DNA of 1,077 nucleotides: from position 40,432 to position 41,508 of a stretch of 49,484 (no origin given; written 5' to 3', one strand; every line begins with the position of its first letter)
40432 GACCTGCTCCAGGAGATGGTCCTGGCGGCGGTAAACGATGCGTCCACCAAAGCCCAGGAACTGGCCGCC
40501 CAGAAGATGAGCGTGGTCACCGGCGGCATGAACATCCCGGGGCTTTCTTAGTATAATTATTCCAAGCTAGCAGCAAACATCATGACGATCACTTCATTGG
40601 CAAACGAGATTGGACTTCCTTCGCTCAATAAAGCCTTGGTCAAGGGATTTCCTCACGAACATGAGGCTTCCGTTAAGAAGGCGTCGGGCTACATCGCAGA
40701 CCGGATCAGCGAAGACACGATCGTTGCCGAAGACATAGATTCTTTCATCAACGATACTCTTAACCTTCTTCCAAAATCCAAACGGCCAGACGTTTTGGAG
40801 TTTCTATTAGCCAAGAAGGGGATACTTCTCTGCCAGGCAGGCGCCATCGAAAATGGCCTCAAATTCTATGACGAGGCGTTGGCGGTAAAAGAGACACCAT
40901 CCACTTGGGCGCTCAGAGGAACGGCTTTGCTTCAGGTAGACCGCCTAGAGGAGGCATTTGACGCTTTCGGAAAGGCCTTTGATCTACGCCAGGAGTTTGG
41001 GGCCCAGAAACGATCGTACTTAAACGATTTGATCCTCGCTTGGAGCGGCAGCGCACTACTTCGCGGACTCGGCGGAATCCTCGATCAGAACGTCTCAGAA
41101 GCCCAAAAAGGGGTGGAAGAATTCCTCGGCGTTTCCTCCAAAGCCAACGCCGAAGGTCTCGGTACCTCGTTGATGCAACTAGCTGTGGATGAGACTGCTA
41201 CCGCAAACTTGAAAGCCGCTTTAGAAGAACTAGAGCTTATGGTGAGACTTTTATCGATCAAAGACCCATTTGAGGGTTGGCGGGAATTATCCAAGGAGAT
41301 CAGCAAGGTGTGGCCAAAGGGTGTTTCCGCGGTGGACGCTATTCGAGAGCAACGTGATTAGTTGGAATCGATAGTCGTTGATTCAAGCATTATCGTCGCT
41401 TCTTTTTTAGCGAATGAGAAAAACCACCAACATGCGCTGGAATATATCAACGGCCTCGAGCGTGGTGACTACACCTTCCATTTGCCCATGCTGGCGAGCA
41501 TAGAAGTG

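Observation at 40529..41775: Lower-GC two-gene cassette (259-aa TPR-like protein plus PIN nuclease) inserted into the conserved dnaX-ybaB-recR operon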

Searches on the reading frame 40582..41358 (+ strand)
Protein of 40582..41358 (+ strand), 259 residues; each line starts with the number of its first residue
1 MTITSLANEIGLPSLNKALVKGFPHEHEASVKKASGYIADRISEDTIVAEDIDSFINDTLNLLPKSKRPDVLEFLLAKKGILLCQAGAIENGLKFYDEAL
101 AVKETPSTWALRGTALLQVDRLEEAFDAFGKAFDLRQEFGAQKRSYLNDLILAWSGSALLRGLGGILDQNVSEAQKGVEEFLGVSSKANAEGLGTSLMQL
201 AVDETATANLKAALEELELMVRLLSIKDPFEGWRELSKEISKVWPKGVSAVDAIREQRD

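Call 4: search_protein_families(library=pfam, proteins=[window:40582-41358:+], max_evalue=1)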
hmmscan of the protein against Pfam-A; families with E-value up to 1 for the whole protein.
window:40582-41358:+ (259 aa): 8 families
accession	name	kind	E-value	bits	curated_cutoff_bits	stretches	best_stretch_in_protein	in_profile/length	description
PF00515.34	TPR_1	-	0.00016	21.8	27.8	1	108-138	3-33/34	Tetratricopeptide repeat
PF13424.12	TPR_12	-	0.00033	21.2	30.1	2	78-138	8-77/77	Tetratricopeptide repeat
PF07719.23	TPR_2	-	0.0018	18.7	27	1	108-136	3-31/34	Tetratricopeptide repeat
PF23914.1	TPR_CcmH_CycH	-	0.0029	17.9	42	1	106-153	50-97/158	Cytochrome c-type biogenesis protein H TPR domain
PF00583.31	Acetyltransf_1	-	0.14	12.9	20.7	1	162-212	46-95/116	Acetyltransferase (GNAT) family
PF13374.12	TPR_10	-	0.19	12.2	27.5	0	113-138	9-34/42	Tetratricopeptide repeat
PF13181.12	TPR_8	-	0.21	12.3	25.7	0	108-137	3-32/34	Tetratricopeptide repeat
PF13428.12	TPR_14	-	0.22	12.8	23.5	0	107-134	2-29/44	Tetratricopeptide repeat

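Call 5: search_protein_families(library=ncbifam, proteins=[window:40582-41358:+], max_evalue=1)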
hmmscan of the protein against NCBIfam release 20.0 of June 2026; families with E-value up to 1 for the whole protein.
window:40582-41358:+ (259 aa): 2 families
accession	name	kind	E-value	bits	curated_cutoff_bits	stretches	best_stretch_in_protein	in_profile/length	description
TIGR00327.1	secE_euk_arch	equivalog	0.056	13.2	36.2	1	50-79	4-33/61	protein translocase SEC61 complex subunit gamma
NF033762.1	social_mot_Tgl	equivalog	0.17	11.2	225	1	80-152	38-111/252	social motility TPR repeat lipoprotein Tgl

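Call 6: search_protein_families(library=padloc, proteins=[window:40582-41358:+], max_evalue=1)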
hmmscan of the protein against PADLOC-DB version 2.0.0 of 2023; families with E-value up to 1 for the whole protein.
window:40582-41358:+ (259 aa): 0 families

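Call 7: find_homologous_proteins(query=window:40582-41358:+, max_evalue=0.001)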
Query window:40582-41358:+ (259 aa): 172 proteins with E <= 0.001 among 4659 candidates; the best 120 are listed.
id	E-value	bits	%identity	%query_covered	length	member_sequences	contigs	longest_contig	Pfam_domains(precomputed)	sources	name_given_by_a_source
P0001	1.4e-136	472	86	100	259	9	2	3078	PF00515.35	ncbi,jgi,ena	-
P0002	1.4e-130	452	82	100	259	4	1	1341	-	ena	-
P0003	5.8e-127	440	79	100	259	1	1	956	PF00515.35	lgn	-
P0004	1.4e-122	426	77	100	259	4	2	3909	-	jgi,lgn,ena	-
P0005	4.3e-118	411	76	100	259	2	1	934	-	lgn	-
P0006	2.7e-115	402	74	100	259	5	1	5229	-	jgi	-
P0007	7.7e-115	401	71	100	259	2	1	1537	-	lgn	-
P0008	6.3e-112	391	71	100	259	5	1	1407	-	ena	-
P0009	7.1e-111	388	71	100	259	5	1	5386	-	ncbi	-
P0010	2.9e-109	382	69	100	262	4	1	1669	PF13424.13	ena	-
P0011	8.0e-109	381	69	100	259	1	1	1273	-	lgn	-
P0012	3.6e-107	376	67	100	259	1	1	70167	-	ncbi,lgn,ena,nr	ncbi:MAG: hypothetical protein BZY87_02070 [SAR202 cluster bacterium Io17-Chloro-G6]|nr:MAG: hypothe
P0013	1.5e-106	374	69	100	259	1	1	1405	-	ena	-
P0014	4.1e-103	362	66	100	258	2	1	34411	-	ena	-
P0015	5.2e-103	362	66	100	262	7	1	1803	PF00515.35,PF13424.13,PF13181.13,PF07719.24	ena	-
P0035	9.4e-74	266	52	100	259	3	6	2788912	PF00515.35,PF13181.13,PF07719.24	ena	-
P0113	6.8e-55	204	43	99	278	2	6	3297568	PF13414.13,PF00515.35,PF12895.14,PF13424.13,PF13432.13,PF13428.13,PF13181.13,PF07719.24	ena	-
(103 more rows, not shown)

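Call 10: find_encoding_contigs(protein=P0012, flank=5000, max_places=2)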
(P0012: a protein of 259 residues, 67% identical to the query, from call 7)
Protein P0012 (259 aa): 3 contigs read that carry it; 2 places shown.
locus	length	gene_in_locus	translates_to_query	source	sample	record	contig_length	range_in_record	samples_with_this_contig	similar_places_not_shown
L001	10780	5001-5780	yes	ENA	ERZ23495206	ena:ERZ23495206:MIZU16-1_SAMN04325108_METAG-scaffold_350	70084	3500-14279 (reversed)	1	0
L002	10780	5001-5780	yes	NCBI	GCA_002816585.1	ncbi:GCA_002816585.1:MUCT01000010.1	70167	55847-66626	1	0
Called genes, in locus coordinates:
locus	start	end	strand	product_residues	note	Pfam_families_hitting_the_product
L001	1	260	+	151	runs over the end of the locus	PF01243:PNPOx_N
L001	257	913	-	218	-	PF00837:T4_deiodinase (faint), PF00578:AhpC-TSA, PF08534:Redoxin, PF00085:Thioredoxin (weak), PF13098:Thioredoxin_2, PF13905:Thioredoxin_8 (weak)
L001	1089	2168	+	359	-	PF05935:Arylsulfotrans (faint), PF14269:Arylsulfotran_2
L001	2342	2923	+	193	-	PF02130:YbeY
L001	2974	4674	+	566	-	PF05496:RuvB_N (faint), PF13177:DNA_pol3_delta2, PF13401:AAA_22 (weak), PF00004:AAA, PF22608:DNAX_ATPase_lid, PF12169:DNA_pol3_gamma3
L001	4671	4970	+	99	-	PF02575:YbaB_DNA_bd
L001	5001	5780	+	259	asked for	-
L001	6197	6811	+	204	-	PF21176:RecR_HhH, PF02132:RecR_ZnF (weak), PF01751:Toprim, PF13662:Toprim_4, PF21175:RecR_C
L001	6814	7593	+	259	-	PF11967:RecO_N, PF02565:RecO_C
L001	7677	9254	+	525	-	PF00289:Biotin_carb_N, PF02786:CPSase_L_D2, PF07478:Dala_Dala_lig_C, PF02785:Biotin_carb_C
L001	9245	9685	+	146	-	PF00364:Biotin_lipoyl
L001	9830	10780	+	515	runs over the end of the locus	PF00732:GMC_oxred_N, PF01266:DAO (faint), PF05834:Lycopene_cycl (faint), PF13450:NAD_binding_8 (faint), PF05199:GMC_oxred_C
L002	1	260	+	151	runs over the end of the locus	PF01243:PNPOx_N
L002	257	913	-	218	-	PF00837:T4_deiodinase (faint), PF00578:AhpC-TSA, PF08534:Redoxin, PF00085:Thioredoxin (weak), PF13098:Thioredoxin_2, PF13905:Thioredoxin_8 (weak)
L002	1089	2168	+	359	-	PF05935:Arylsulfotrans (faint), PF14269:Arylsulfotran_2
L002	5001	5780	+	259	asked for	-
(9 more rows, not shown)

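Call 11: find_encoding_contigs(protein=P0035, flank=5000, max_places=2)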
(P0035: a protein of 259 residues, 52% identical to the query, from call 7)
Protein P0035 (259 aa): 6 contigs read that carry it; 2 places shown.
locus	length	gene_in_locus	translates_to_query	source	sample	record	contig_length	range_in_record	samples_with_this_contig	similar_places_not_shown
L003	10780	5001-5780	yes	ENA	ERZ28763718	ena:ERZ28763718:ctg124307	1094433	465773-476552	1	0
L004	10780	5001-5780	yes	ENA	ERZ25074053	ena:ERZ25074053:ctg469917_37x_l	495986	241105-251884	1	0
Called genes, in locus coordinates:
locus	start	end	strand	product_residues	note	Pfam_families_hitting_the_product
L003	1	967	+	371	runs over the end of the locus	PF01609:DDE_Tnp_1, PF13751:DDE_Tnp_1_6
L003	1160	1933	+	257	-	-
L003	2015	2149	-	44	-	-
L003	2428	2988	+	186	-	PF02130:YbeY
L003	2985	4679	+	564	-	PF05496:RuvB_N (faint), PF13177:DNA_pol3_delta2, PF13401:AAA_22 (faint), PF00004:AAA, PF22608:DNAX_ATPase_lid, PF12169:DNA_pol3_gamma3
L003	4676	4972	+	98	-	PF02575:YbaB_DNA_bd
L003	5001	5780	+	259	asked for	PF07719:TPR_2 (faint), PF13181:TPR_8 (faint), PF00515:TPR_1 (faint)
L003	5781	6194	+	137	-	PF01850:PIN (weak)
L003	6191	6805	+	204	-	PF21176:RecR_HhH, PF02132:RecR_ZnF (weak), PF01751:Toprim, PF13662:Toprim_4, PF21175:RecR_C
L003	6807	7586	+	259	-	PF11967:RecO_N, PF02565:RecO_C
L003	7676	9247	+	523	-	PF00289:Biotin_carb_N, PF02786:CPSase_L_D2, PF02222:ATP-grasp, PF07478:Dala_Dala_lig_C, PF02785:Biotin_carb_C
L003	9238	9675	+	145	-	PF25917:BSH_RND (faint), PF00364:Biotin_lipoyl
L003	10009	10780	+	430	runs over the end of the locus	PF09338:Gly_reductase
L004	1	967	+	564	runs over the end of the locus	PF05598:DUF772, PF01609:DDE_Tnp_1, PF13751:DDE_Tnp_1_6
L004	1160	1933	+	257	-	-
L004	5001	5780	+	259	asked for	PF07719:TPR_2 (faint), PF13181:TPR_8 (faint), PF00515:TPR_1 (faint)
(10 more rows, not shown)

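Call 12: find_encoding_contigs(protein=P0113, flank=5000, max_places=2)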
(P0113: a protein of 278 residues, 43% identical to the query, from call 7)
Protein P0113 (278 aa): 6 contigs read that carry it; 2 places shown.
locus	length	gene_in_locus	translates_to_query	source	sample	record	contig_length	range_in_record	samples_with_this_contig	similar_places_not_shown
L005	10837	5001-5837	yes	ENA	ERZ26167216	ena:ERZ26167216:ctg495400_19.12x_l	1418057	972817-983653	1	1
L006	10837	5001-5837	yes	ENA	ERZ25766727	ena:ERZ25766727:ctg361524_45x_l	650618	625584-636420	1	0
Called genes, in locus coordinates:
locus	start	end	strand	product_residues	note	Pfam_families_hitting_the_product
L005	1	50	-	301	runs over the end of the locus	PF11376:DUF3179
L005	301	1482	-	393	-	PF01979:Amidohydro_1, PF07969:Amidohydro_3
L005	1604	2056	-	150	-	-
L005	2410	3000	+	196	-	PF02130:YbeY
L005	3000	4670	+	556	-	PF13177:DNA_pol3_delta2, PF13401:AAA_22 (weak), PF13604:AAA_30 (faint), PF00004:AAA, PF22608:DNAX_ATPase_lid, PF12169:DNA_pol3_gamma3 (weak)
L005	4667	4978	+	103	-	PF02575:YbaB_DNA_bd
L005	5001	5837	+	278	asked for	PF12895:ANAPC3 (weak), PF07719:TPR_2 (faint), PF13181:TPR_8 (faint), PF13424:TPR_12 (faint), PF13428:TPR_14 (faint), PF13414:TPR_11 (faint), PF13432:TPR_16 (faint), PF00515:TPR_1 (weak)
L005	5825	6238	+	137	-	PF01850:PIN, PF26425:PIN_halo (weak)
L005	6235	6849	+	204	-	PF21176:RecR_HhH, PF01751:Toprim, PF13662:Toprim_4, PF21175:RecR_C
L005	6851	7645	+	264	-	PF11967:RecO_N, PF02565:RecO_C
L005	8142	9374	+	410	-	PF02222:ATP-grasp (weak), PF02786:CPSase_L_D2, PF07478:Dala_Dala_lig_C, PF02785:Biotin_carb_C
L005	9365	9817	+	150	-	PF25919:BSH_CusB (faint), PF00364:Biotin_lipoyl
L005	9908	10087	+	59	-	-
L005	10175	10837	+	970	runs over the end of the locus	PF00005:ABC_tran (faint), PF02463:SMC_N (faint), PF13191:AAA_16 (faint), PF13481:AAA_25 (faint), PF13555:AAA_29 (faint), PF20703:nSTAND1 (faint), PF17760:UvrA_inter, PF17755:UvrA_DNA-bind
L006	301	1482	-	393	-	PF01979:Amidohydro_1, PF07969:Amidohydro_3 (weak)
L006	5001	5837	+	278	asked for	PF12895:ANAPC3 (weak), PF07719:TPR_2 (faint), PF13181:TPR_8 (faint), PF13424:TPR_12 (faint), PF13428:TPR_14 (faint), PF13414:TPR_11 (faint), PF13432:TPR_16 (faint), PF00515:TPR_1 (weak)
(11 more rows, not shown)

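Call 15: find_related_loci(query=A1, collection=genome_contigs, flank=6000)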
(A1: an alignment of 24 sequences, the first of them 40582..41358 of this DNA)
Query A1 (259 aa) in genome_contigs; peptide patterns used: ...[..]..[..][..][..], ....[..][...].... (x = any residue, [..] = any of these).
40 stretches matched a pattern; 21 encode a relative of the query (tblastn E <= 1e-3); 21 distinct loci.
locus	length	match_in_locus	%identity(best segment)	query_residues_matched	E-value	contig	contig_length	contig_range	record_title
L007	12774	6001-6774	84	1-258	9e-144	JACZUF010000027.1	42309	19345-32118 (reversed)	MAG: Chloroflexota bacterium isolate B15T1B11 B15T1B11_NODE136, whole genome shotgun sequence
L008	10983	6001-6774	86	1-258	8e-147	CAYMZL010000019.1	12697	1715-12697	MAG TPA_asm: uncultured Dehalococcoidia bacterium isolate binchicken_co138_79 genome assembly, contig: NODE_676_length_1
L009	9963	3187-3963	58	1-259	1e-83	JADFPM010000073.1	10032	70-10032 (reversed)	MAG: Chloroflexota bacterium isolate B73T1L10 B73T1L10_NODE11269, whole genome shotgun sequence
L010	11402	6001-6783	55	1-258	2e-82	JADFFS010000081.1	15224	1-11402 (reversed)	MAG: Chloroflexota bacterium isolate B28T3L11 B28T3L11_NODE3794, whole genome shotgun sequence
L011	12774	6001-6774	54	1-258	2e-77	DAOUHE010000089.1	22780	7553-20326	MAG TPA_asm: Dehalococcoidia bacterium isolate S1_19 k129_370738, whole genome shotgun sequence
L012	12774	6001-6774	50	1-258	9e-76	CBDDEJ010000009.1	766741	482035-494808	MAG: Dehalococcoidia bacterium isolate 49c8d7ff-4838-46bf-a9ef-c42a27772ead genome assembly, contig: contig_9, whole gen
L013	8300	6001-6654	52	42-259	8e-73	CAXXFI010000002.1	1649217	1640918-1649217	MAG: Dehalococcoidia bacterium isolate 10f4566d-ab44-49ae-b774-fc9f760c6436 genome assembly, contig: contig_2, whole gen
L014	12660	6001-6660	46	42-259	2e-54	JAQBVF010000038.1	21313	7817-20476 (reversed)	MAG: Chloroflexota bacterium isolate casp150-mb.172 NODE_6566_length_21313_cov_0.622513, whole genome shotgun sequence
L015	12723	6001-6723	41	21-258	8e-54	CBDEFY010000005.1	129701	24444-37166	MAG: Dehalococcoidia bacterium isolate b072644e-70d4-4043-a6cf-a40efd764d31 genome assembly, contig: contig_5, whole gen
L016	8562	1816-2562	44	38-259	4e-51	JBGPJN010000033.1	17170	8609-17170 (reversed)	MAG: Dehalococcoidia bacterium isolate OBJ_0618_7090110_308 k141_7815589_length_17170_cov_13.0000, whole genome shotgun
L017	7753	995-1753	42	10-259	7e-50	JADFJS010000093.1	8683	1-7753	MAG: Chloroflexota bacterium isolate B43T3L11 B43T3L11_NODE9784, whole genome shotgun sequence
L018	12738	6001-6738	40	41-259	5e-40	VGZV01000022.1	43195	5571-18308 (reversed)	MAG: SAR202 cluster bacterium isolate K_DeepCast_65m_m2_033 K_DeepCast_65m_m2_033_Ga0194128_10001321, whole genome shotg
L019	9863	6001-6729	38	40-259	2e-39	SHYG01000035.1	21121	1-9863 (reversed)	MAG: Dehalococcoidia bacterium isolate Baikal-deep-G113 BACOMB-C11919, whole genome shotgun sequence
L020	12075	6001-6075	76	234-258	4e-7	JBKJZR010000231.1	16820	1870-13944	MAG: Burkholderiales bacterium isolate swi_bin.253 S1Ck127_14176421_flag_0_multi_18.9892_len_16820, whole genome shotgun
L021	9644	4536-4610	76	234-258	6e-7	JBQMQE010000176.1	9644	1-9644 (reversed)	MAG: Burkholderiales bacterium isolate SAF384-004 bin5.fa-176, whole genome shotgun sequence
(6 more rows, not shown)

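Call 17: search_solved_structures(query=A1, max_evalue=1, show_alignments=2)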
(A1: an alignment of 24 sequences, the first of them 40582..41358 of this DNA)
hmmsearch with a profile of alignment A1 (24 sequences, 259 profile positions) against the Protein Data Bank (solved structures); distinct sequences matched with E-value up to 1: 97 (the best 60 are shown).
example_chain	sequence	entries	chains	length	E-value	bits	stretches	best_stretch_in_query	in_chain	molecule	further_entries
9qhb_A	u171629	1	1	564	1.5e-18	70.7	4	84-144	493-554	Engineered tetratricopeptide repeat protein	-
8bu0_A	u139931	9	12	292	1.2e-17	67.8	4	84-136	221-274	Consensus tetratricopeptide repeat protein | Crystal structure of an 8-repeat consensus TPR superhelix with Zinc. | Monomer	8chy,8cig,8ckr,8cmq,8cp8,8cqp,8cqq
6b85_J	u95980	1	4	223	1.2e-11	48.1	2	52-136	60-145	TMHC4_R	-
9qhc_A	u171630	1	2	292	2.7e-10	43.6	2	84-135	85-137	Engineered tetratricopeptide repeat protein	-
2fo7_A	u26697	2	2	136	3.6e-09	40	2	84-135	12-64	SYNTHETIC CONSENSUS TPR PROTEIN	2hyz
8ch0_A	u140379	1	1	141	4e-09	39.8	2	84-135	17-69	Consensus tetratricopeptide repeat protein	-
1na0_A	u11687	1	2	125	5.5e-08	36.1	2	84-145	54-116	designed protein CTPR3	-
11kc_A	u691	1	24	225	1.7e-07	34.5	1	52-136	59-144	Designed nanoparticle O43-TM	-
8cus_A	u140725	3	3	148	5.3e-07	32.8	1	80-136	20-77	I432-1(NaCl) Chain A | I432-1(Imd) Chain A | I432-1-X3 Chain A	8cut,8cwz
8far_A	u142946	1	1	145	5.8e-07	32.7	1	81-136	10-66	I432-1-CC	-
9gzg_A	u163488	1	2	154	1.7e-06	31.2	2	85-144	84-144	Engineered CTPR protein with glutamic acids for conductivity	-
8fwd_1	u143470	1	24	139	2.2e-06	30.8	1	81-136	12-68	O43-rpxdoc-EK1_B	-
8ump_A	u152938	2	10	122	2.6e-06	30.6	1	78-135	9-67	T33-ml35-redesigned-TPR-domain-fold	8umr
6v8e_A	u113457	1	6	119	4.9e-06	29.7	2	84-145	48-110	Designed protein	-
5khu_X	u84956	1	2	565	8e-06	29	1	35-135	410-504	Anaphase-promoting complex subunit 7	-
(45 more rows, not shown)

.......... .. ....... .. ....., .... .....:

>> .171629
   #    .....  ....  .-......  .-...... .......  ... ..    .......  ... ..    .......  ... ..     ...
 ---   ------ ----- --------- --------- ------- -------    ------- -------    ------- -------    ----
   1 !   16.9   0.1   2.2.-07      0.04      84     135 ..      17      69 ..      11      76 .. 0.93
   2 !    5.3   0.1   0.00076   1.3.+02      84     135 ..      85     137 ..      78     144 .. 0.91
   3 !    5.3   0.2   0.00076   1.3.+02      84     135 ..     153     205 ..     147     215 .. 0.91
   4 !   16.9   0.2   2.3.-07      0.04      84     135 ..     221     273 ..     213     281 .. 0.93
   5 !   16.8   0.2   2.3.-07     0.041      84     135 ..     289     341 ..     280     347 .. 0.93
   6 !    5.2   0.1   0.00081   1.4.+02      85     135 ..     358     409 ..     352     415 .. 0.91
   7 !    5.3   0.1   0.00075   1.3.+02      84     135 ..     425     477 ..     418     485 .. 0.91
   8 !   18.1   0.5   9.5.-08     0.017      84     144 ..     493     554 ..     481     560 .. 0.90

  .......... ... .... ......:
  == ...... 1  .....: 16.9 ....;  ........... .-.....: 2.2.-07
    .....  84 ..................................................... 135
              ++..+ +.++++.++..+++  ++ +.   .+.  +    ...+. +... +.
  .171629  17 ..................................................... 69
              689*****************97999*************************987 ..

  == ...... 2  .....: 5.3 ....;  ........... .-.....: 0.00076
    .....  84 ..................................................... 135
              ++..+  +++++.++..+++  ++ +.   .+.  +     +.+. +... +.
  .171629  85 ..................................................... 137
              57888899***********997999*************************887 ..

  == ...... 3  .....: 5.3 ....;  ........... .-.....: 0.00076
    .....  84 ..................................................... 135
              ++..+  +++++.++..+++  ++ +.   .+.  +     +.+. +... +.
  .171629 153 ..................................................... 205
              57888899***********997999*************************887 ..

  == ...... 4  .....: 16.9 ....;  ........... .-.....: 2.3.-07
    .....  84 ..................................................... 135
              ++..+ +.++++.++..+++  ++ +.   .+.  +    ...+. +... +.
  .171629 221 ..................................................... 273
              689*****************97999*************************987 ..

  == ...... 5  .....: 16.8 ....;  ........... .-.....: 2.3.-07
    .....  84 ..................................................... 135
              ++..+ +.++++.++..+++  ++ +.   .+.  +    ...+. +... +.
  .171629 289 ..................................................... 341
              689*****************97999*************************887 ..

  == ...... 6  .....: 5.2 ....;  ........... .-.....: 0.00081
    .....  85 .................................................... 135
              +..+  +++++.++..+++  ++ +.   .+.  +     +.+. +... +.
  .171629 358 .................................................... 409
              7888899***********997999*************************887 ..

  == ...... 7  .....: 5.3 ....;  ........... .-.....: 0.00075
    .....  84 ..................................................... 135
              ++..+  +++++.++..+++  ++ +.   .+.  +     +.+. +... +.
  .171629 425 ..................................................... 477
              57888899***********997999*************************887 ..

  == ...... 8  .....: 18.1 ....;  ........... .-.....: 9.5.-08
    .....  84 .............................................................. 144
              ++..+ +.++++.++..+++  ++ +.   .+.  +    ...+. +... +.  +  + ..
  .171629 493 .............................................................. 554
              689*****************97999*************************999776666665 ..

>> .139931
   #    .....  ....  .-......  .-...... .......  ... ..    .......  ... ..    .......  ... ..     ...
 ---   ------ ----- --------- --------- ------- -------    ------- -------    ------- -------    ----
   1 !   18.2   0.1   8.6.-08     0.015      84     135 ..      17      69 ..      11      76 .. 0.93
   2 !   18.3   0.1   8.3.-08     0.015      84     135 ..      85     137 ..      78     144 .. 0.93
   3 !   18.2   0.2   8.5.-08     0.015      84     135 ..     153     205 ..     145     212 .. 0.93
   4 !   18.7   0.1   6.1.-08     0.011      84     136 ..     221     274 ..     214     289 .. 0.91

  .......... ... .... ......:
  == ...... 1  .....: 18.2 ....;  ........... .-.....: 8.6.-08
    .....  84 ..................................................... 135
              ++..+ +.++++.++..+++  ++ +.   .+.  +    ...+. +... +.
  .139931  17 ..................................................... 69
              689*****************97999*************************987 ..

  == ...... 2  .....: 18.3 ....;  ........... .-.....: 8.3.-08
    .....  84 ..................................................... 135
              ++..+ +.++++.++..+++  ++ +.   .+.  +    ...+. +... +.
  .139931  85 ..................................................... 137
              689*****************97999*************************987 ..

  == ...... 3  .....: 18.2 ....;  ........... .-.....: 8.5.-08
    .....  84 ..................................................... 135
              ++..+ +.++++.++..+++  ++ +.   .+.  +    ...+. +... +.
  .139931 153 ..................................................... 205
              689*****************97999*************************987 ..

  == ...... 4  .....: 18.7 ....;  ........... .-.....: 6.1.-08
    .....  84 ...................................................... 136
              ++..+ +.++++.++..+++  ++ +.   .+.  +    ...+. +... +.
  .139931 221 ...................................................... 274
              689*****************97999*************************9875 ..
